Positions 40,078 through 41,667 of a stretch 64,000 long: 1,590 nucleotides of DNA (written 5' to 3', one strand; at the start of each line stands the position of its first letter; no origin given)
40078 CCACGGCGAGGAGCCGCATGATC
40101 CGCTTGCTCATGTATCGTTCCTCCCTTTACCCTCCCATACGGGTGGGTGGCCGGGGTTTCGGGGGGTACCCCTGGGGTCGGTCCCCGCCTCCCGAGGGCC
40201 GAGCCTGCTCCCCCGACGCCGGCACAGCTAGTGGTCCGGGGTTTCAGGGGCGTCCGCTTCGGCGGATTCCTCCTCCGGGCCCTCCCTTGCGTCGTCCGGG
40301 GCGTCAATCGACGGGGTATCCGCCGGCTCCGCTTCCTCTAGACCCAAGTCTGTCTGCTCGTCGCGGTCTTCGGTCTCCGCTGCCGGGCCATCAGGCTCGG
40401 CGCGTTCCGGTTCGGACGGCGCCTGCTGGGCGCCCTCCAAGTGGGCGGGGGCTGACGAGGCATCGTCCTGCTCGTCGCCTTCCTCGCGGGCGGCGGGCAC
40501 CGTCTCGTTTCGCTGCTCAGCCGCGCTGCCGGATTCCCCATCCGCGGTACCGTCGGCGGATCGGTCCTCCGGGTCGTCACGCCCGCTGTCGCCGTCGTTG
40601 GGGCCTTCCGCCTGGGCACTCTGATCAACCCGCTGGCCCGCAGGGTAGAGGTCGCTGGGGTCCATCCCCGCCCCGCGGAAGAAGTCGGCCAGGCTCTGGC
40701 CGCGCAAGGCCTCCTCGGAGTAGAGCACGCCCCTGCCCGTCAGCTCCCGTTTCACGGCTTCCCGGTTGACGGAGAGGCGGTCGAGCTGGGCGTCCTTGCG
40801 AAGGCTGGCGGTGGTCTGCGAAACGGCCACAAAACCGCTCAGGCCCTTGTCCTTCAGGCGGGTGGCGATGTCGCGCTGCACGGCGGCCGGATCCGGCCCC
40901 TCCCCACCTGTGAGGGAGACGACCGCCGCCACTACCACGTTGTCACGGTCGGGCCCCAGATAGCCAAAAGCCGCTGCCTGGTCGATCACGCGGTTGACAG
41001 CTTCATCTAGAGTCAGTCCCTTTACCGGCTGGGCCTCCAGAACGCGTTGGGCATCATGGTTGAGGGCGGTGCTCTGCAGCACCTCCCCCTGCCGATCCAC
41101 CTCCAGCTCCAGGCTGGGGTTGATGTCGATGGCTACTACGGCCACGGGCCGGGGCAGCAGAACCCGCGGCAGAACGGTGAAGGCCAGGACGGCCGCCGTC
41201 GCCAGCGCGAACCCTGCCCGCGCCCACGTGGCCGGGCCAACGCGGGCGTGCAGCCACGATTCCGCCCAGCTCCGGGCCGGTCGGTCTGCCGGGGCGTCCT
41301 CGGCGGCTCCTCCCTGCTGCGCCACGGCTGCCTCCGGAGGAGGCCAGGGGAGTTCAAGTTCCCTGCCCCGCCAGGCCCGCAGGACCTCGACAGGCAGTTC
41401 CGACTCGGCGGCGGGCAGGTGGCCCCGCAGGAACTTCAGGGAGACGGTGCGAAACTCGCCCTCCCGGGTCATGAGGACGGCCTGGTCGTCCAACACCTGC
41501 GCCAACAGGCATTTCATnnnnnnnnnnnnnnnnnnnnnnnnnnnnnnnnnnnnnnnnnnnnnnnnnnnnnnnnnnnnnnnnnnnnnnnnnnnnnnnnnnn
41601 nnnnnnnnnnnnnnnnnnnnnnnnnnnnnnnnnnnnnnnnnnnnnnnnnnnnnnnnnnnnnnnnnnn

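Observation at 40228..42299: SigI-RsgI pair embedded among five SLH/S-layer genes; the RsgI has no sensing domain, only a long acidic disordered tail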

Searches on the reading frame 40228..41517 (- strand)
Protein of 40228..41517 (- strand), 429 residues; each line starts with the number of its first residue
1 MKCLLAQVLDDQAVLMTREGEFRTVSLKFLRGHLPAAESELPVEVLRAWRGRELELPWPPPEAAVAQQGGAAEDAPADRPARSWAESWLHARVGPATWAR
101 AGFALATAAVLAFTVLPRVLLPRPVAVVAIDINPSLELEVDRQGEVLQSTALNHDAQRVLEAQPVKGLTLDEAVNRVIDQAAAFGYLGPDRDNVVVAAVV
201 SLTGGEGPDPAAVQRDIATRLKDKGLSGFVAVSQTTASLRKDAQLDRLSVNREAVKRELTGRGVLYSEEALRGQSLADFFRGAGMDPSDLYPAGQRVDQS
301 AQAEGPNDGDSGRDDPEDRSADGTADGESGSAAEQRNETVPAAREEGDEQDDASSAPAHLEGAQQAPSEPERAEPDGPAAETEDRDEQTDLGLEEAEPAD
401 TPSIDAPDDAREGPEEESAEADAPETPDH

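Call 3: search_protein_families(library=pfam, proteins=[window:40228-41517:-], max_evalue=0.1)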
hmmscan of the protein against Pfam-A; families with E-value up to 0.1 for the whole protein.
window:40228-41517:- (429 aa): 1 family
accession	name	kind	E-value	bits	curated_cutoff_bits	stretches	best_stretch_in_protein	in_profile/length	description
PF23750.1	RsgI_M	-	1e-24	88.1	25.3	1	125-256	1-131/133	Anti-sigma factor RsgI-like central domain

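Call 4: search_protein_families(library=ncbifam, proteins=[window:40228-41517:-], max_evalue=0.1)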
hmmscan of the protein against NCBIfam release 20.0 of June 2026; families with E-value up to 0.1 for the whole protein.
window:40228-41517:- (429 aa): 0 families

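Call 6: search_protein_families(library=pfam, proteins=[window:40228-41517:-], max_evalue=10)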
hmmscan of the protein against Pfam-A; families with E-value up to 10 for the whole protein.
window:40228-41517:- (429 aa): 2 families
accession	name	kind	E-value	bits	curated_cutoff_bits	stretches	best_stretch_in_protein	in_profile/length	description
PF23750.1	RsgI_M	-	1e-24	88.1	25.3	1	125-256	1-131/133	Anti-sigma factor RsgI-like central domain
PF12791.13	RsgI_N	-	0.31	11.4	25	1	10-27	11-28/40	Anti-sigma factor N-terminus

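Call 7: find_homologous_proteins(query=window:40228-41517:-, max_evalue=0.001)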
Query window:40228-41517:- (429 aa): 5 proteins with E <= 0.001 among 8000 candidates.
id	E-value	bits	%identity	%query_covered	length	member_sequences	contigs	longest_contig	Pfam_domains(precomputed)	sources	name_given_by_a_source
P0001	9.6e-255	863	95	100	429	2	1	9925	PF23750.2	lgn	-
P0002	1.5e-146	507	64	99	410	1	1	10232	PF23750.2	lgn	-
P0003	3.0e-91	325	47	90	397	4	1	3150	PF23750.2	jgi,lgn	-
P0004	3.6e-89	318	47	97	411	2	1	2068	PF23750.2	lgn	-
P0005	3.5e-7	48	36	23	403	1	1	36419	PF23750.2,PF12791.14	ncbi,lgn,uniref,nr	ncbi:hypothetical protein SAMN02745975_02821 [Geosporobacter subterraneus DSM 17957]|uniref:RsgI N-t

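Call 8: find_encoding_contigs(protein=window:40228-41517:-, flank=10000, max_places=4)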
Protein window:40228-41517:- (429 aa): 1 contig read that carries it; 1 place shown.
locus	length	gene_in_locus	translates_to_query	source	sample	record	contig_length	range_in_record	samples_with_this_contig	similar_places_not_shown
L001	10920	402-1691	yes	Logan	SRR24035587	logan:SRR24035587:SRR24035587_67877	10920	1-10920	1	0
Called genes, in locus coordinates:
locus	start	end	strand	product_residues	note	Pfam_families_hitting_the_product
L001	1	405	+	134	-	?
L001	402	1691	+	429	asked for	PF23750:RsgI_M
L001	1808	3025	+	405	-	PF09136:Glucodextran_B, PF00395:SLH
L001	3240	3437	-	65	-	-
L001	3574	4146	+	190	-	-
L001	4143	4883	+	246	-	PF00395:SLH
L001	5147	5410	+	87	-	-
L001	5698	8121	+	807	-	PF00395:SLH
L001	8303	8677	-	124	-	-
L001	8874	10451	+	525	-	PF25917:BSH_RND (faint), PF25984:BSH_YknX (faint), PF25954:Beta-barrel_RND_2, PF25990:Beta-barrel_YknX, PF26002:Beta-barrel_AprE (weak), PF25967:RND-MFP_C, PF25975:CzcB_C, PF25989:YknX_C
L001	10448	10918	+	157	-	?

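Call 29: find_encoding_contigs(protein=P0002, flank=10000, max_places=3)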
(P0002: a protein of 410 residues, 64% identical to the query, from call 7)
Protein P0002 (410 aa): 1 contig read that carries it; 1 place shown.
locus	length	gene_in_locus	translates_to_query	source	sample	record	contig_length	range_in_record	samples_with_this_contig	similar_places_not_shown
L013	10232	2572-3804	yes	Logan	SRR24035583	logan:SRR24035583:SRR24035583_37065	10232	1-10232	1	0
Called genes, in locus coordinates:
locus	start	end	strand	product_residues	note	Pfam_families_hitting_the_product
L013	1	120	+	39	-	?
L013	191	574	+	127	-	-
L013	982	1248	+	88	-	PF04014:MazE_antitoxin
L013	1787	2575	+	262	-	PF04542:Sigma70_r2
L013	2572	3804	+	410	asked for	PF23750:RsgI_M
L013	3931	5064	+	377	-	PF09136:Glucodextran_B, PF00395:SLH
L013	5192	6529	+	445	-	PF00395:SLH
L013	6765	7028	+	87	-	-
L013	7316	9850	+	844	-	PF00395:SLH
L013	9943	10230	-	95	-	?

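Call 30: find_encoding_contigs(protein=P0003, flank=10000, max_places=3)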
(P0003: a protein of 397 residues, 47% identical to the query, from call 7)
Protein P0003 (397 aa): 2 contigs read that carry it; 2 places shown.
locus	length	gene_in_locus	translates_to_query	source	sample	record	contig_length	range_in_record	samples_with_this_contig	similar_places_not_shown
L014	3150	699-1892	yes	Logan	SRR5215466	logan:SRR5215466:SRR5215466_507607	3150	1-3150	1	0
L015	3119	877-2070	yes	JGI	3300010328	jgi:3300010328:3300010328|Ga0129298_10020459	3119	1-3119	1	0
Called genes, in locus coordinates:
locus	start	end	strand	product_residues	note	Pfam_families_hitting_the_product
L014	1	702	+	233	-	?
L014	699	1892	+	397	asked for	PF23750:RsgI_M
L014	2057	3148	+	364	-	?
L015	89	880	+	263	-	PF04542:Sigma70_r2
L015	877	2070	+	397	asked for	PF23750:RsgI_M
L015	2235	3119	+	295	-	?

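Call 31: find_encoding_contigs(protein=P0004, flank=10000, max_places=3)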
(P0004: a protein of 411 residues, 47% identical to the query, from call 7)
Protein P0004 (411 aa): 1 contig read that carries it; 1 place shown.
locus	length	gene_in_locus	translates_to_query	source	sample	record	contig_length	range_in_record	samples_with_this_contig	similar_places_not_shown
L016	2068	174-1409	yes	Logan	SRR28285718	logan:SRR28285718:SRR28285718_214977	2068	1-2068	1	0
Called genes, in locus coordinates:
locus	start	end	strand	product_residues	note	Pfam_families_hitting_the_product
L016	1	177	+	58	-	?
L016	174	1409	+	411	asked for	PF23750:RsgI_M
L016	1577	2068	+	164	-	?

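Call 43: search_solved_structures(query=window:40228-41517:-, max_evalue=1, show_alignments=2)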
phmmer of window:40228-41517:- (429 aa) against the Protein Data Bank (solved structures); distinct sequences matched with E-value up to 1: 6.
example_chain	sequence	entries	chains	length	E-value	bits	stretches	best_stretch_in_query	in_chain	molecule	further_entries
8her_B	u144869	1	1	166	7.4e-10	41.9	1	134-227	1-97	Anti-sigma factor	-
8hdj_B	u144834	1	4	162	6.9e-07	32.1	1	134-279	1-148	Anti-sigma-I factor RsgI2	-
8heq_B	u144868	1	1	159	7.8e-07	31.9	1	134-278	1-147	Anti-sigma-I factor RsgI2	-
8u9o_B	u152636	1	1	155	3.4e-06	29.8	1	134-276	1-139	Anti-sigma-I factor RsgI9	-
8hep_B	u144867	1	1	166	0.64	12.4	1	134-197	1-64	Anti-sigma factor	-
8t9n_A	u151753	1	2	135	0.86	12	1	130-200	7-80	Anti-sigma-I factor RsgI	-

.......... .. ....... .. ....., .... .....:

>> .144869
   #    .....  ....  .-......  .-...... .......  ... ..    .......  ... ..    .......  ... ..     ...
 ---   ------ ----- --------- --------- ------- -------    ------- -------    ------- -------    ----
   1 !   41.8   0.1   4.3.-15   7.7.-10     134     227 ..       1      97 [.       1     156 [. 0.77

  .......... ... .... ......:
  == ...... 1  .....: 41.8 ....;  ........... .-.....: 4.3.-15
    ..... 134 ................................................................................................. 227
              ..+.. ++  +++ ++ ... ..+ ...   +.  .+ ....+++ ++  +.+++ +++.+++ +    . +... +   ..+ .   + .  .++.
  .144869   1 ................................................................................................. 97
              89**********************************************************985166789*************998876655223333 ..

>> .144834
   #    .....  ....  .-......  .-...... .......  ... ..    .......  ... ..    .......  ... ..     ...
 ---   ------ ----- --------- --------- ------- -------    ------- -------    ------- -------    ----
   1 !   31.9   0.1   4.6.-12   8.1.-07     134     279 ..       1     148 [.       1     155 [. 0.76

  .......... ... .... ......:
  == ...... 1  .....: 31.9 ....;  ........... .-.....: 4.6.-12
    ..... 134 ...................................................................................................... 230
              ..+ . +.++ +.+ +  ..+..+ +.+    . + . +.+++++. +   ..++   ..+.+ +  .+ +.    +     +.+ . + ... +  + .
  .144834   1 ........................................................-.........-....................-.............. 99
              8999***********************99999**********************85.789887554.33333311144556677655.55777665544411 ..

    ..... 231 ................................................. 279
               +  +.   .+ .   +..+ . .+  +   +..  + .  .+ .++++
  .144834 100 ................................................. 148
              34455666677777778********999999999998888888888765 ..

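Call 57: search_protein_families(library=pfam, alignment_id=A5, max_evalue=0.001)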
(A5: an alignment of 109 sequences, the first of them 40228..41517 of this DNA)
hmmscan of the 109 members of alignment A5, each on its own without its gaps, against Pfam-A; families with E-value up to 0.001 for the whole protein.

A. member 1, window:40228-41517:- (429 aa): 1 family
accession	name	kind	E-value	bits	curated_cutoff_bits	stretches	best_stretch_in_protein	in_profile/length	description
PF23750.1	RsgI_M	-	1e-24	88.1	25.3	1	125-256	1-131/133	Anti-sigma factor RsgI-like central domain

B. families by the number of members that match (of 109 scanned): 3 families
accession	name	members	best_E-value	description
PF23750.1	RsgI_M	109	1.3e-34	Anti-sigma factor RsgI-like central domain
PF12791.13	RsgI_N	89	4e-16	Anti-sigma factor N-terminus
PF03413.25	PepSY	2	9.4e-27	Peptidase propeptide and YPEB domain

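Call 62: predict_structure(alignment_id=A5)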
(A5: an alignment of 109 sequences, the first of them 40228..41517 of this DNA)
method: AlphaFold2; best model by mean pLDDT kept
length: 429 residues; sequences in the alignment: 109
mean_pLDDT: 78.3   pTM: 0.54
mean pLDDT of the five models: 78.3, 78.2, 77.2, 76.1, 75.9
residues with pLDDT >= 90: 234; 70-90: 27; 50-70: 101; < 50: 67
segments of 3 or more residues with pLDDT < 50: 70-73, 342-345, 347-350, 352-355, 358-365, 379-382, 391-393, 399-401, 403-406, 415-418
pLDDT, mean of each block of 10 residues (from residue 1): 96 95 95 95 96 91 57 50 54 62 85 87 96 97 97 98 98 98 97 97 90 98 97 97 98 98 97 96 97 94 59 51 48 49 48 47 52 51 53 49 48 49 56
secondary structure, 60 per line:
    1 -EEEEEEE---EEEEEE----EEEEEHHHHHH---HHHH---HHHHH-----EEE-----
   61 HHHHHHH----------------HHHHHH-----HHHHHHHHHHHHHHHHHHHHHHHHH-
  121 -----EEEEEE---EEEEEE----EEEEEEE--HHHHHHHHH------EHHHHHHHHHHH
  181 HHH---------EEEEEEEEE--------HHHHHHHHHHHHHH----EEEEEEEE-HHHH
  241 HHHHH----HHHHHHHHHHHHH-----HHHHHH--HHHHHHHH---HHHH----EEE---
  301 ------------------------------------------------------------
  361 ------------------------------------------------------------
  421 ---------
elements in order: E2-8 E12-17 E22-26 H27-32 H36-39 H43-47 E53-55 H61-67 H84-89 H95-119 E126-131 E135-140 E145-151 H154-162 H170-183 E193-201 H210-223 E228-235 H237-245 H250-262 H268-273 H276-283 H287-290 E295-297

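Call 65: fold_search(model_id=the predicted structure, library=pdb)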
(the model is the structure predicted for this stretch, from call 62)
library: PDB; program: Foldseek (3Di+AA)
matches with E <= 10: 622; with E <= 0.001: 10
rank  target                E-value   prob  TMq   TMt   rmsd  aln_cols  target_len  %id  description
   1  8hdj_B                7.5e-09  1.00  0.30  0.80   2.9       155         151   22  Periplasmic domain of RsgI2 of Clostridium thermocellum (released 2023-05-17)
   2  8t9n_A                1.0e-08  1.00  0.27  0.80   3.0       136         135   18  Bacillus subtilis RsgI GGG mutant (released 2023-09-20)
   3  8hdj_D                1.8e-08  1.00  0.30  0.80   2.9       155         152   22  Periplasmic domain of RsgI2 of Clostridium thermocellum (released 2023-05-17)
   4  8hdj_H                1.9e-08  1.00  0.31  0.81   2.4       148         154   24  Periplasmic domain of RsgI2 of Clostridium thermocellum (released 2023-05-17)
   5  8hdj_F                2.1e-08  1.00  0.31  0.82   2.3       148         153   24  Periplasmic domain of RsgI2 of Clostridium thermocellum (released 2023-05-17)
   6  8heq_MODEL_1_B        2.5e-07  1.00  0.31  0.76   3.3       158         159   23  Solution structure of the periplasmic domain of the anti-sigma factor RsgI2 from Clostridium thermocellum (released 2023-05-24)
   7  8her_MODEL_1_B        3.6e-07  1.00  0.29  0.70   5.1       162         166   23  Solution structure of the periplasmic domain of RsgI6 from Clostridium thermocellum (released 2023-05-24)
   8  8t9n_B                1.7e-06  1.00  0.23  0.80   3.1       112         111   19  Bacillus subtilis RsgI GGG mutant (released 2023-09-20)
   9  8hep_MODEL_1_B        1.6e-05  1.00  0.30  0.71   3.7       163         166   20  Solution structure of the periplasmic domain of the anti-sigma factor RsgI1 from Clostridium thermocellum (released 2023-05-24)
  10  8u9o_MODEL_1_B        1.4e-04  1.00  0.27  0.68   5.2       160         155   19  Solution structure of RsgI9 CRE domain from C. thermocellum (released 2024-04-24)
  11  4q66_G                1.6e-01  0.47  0.09  0.17  20.6       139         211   12  Structure of Exomer bound to Arf1. (released 2014-09-17)
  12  3ir2_A                1.8e-01  0.14  0.14  0.26  15.1       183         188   10  Crystal structure of the APOBEC3G catalytic domain (released 2010-01-12)
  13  3ir2_B                2.1e-01  0.09  0.12  0.23  14.8       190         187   12  Crystal structure of the APOBEC3G catalytic domain (released 2010-01-12)
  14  2ch5_B                2.4e-01  0.08  0.09  0.11  13.9       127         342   17  Crystal structure of human N-acetylglucosamine kinase in complex with N-acetylglucosamine (released 2006-09-18)
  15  4q66_J                2.5e-01  0.41  0.10  0.23  19.2       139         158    9  Structure of Exomer bound to Arf1. (released 2014-09-17)
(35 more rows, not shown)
